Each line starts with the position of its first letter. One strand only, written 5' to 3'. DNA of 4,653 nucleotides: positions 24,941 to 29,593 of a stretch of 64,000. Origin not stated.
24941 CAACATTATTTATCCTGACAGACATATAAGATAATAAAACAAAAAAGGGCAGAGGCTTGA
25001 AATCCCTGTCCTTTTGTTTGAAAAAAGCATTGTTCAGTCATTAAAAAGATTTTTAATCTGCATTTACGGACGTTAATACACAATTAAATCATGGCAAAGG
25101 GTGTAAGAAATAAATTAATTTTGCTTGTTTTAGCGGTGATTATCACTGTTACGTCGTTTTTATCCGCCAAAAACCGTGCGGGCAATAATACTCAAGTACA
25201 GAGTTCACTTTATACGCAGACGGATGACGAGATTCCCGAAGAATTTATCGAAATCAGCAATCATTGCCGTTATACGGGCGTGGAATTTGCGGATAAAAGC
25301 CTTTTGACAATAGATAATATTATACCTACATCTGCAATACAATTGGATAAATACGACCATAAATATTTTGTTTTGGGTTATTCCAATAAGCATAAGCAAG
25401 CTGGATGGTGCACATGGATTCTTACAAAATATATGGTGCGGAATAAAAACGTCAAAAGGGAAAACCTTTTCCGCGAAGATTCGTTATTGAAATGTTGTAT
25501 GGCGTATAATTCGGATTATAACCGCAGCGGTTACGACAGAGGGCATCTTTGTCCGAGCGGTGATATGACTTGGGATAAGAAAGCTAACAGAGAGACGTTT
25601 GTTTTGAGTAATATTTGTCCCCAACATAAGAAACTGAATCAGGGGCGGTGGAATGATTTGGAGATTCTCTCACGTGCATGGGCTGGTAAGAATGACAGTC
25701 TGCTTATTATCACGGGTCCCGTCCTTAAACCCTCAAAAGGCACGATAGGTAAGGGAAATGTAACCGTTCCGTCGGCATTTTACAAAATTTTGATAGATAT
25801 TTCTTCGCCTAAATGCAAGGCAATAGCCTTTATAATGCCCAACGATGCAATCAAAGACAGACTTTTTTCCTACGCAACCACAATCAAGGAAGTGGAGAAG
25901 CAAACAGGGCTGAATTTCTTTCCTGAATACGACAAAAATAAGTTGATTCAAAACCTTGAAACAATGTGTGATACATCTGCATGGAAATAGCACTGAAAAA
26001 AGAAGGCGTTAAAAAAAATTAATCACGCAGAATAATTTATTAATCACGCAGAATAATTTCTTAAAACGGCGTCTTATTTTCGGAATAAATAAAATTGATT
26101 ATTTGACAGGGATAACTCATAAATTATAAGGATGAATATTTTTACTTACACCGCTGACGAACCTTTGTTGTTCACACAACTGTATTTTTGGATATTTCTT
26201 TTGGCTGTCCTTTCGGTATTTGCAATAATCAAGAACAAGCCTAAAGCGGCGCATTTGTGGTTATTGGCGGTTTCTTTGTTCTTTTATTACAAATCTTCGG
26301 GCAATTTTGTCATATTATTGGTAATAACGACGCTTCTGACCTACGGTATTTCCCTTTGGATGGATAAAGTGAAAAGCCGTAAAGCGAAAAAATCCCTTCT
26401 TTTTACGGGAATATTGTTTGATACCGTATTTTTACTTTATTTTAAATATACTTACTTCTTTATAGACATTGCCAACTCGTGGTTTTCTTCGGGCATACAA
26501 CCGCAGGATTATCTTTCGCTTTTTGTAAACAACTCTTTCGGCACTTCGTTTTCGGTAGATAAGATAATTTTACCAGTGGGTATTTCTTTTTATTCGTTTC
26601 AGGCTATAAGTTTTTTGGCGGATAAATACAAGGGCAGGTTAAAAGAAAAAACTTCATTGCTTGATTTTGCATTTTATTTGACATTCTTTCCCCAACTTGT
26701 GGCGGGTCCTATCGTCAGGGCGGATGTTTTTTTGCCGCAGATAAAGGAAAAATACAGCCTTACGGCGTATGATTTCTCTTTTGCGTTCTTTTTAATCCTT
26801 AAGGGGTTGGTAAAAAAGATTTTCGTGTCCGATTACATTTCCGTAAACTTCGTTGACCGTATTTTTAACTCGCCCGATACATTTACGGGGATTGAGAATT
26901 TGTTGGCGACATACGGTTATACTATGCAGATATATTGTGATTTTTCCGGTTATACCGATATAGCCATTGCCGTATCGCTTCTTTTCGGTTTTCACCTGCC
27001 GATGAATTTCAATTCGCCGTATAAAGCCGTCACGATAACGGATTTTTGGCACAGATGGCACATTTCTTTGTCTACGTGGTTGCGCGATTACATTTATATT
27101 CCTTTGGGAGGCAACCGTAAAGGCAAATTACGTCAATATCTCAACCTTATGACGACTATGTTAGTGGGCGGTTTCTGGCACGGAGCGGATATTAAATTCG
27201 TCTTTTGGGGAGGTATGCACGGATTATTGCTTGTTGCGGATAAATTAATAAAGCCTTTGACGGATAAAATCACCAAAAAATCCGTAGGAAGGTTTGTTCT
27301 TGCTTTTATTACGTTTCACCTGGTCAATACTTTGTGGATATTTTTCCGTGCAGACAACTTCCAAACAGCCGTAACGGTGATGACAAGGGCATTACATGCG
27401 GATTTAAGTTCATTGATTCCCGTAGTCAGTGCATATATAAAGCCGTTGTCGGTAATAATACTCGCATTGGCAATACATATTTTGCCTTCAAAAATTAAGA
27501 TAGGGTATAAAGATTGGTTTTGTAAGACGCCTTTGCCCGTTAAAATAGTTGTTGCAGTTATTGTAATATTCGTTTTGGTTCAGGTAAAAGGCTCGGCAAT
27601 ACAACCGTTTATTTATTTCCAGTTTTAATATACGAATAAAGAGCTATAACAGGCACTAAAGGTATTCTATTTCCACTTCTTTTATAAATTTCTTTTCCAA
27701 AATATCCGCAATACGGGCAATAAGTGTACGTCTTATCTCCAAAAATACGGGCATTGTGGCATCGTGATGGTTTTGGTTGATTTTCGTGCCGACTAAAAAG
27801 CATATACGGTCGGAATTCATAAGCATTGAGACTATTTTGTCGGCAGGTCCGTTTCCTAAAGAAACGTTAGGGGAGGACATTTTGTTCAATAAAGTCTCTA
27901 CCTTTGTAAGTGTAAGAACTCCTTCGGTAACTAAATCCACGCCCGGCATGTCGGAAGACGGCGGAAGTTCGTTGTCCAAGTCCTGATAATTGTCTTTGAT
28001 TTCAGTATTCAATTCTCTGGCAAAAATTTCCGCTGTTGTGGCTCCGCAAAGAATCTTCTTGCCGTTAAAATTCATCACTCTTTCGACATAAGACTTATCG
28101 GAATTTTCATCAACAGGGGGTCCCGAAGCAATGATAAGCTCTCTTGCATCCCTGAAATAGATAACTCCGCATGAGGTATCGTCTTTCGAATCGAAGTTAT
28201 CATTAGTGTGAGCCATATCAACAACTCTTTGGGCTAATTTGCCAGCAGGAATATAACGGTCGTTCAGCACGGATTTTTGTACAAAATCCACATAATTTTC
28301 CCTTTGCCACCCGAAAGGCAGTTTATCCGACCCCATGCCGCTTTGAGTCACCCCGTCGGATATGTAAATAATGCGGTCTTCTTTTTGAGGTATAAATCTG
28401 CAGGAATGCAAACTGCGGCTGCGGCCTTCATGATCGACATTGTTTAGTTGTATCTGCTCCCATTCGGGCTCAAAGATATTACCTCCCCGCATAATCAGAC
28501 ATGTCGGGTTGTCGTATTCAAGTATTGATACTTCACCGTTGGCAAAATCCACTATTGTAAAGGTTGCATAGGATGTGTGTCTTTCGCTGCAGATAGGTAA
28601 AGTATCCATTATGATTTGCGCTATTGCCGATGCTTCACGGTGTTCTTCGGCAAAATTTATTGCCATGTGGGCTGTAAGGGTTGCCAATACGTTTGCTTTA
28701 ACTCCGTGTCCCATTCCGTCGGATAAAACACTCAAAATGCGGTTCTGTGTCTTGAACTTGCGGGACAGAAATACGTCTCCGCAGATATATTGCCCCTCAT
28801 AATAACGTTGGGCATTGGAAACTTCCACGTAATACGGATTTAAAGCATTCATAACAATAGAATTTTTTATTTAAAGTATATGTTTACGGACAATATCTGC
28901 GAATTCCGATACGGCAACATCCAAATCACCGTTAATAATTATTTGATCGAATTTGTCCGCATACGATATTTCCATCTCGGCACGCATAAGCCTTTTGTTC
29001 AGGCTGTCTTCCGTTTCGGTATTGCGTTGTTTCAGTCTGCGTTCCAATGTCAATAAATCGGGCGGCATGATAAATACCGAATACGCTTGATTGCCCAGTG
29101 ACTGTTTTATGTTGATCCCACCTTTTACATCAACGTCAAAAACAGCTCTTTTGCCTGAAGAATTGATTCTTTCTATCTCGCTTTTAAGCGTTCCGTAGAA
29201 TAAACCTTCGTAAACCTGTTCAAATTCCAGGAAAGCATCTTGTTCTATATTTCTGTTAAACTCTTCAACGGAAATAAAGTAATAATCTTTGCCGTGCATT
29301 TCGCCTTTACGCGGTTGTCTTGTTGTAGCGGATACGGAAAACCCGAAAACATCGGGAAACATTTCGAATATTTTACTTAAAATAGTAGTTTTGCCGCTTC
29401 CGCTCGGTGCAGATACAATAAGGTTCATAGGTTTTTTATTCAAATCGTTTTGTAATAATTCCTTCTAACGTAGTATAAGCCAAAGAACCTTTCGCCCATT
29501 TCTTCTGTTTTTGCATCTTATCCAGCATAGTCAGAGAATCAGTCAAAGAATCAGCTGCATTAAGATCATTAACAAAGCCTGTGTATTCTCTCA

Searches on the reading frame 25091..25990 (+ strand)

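Call 65: search_protein_families(library=pfam, proteins=[window:25091-25990:+], max_evalue=0.00001)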
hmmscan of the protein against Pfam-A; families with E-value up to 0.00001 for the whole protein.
window:25091-25990:+ (299 aa): 1 family
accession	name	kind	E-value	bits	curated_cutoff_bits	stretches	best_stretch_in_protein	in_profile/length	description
PF01223.29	Endonuclease_NS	-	2.1e-50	171.9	23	1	88-281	19-221/223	DNA/RNA non-specific endonuclease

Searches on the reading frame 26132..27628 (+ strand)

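Call 65: search_protein_families(library=pfam, proteins=[window:26132-27628:+], max_evalue=0.00001)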
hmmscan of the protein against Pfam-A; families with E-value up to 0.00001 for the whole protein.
window:26132-27628:+ (498 aa): 2 families
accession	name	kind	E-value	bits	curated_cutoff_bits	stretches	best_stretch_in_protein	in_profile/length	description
PF03062.24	MBOAT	-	1.3e-36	127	27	1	50-389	5-313/337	MBOAT, membrane-bound O-acyltransferase family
PF13813.11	MBOAT_2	-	2.6e-06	28.1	25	1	290-351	2-65/85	Membrane bound O-acyl transferase family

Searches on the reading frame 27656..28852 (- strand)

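Call 65: search_protein_families(library=pfam, proteins=[window:27656-28852:-], max_evalue=0.00001)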
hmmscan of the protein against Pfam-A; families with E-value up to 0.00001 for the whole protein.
window:27656-28852:- (398 aa): 1 family
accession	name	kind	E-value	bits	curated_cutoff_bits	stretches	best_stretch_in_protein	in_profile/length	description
PF07228.17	SpoIIE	-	9.7e-12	45.7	25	1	37-231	3-189/192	Stage II sporulation protein E (SpoIIE)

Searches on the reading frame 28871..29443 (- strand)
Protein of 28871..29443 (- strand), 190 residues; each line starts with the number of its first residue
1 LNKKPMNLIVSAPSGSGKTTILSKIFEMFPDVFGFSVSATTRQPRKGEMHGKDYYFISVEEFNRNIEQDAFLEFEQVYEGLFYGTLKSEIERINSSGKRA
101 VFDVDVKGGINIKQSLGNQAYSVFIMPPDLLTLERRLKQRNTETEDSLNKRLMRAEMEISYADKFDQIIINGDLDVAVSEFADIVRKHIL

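Call 108: search_protein_families(library=pfam, proteins=[window:28871-29443:-], max_evalue=0.00001)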
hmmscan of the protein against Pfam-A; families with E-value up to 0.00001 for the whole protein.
window:28871-29443:- (190 aa): 1 family
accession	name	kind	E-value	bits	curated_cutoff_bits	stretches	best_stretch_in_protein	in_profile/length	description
PF00625.27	Guanylate_kin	-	2.2e-50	171.3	25.2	1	7-187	4-181/182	Guanylate kinase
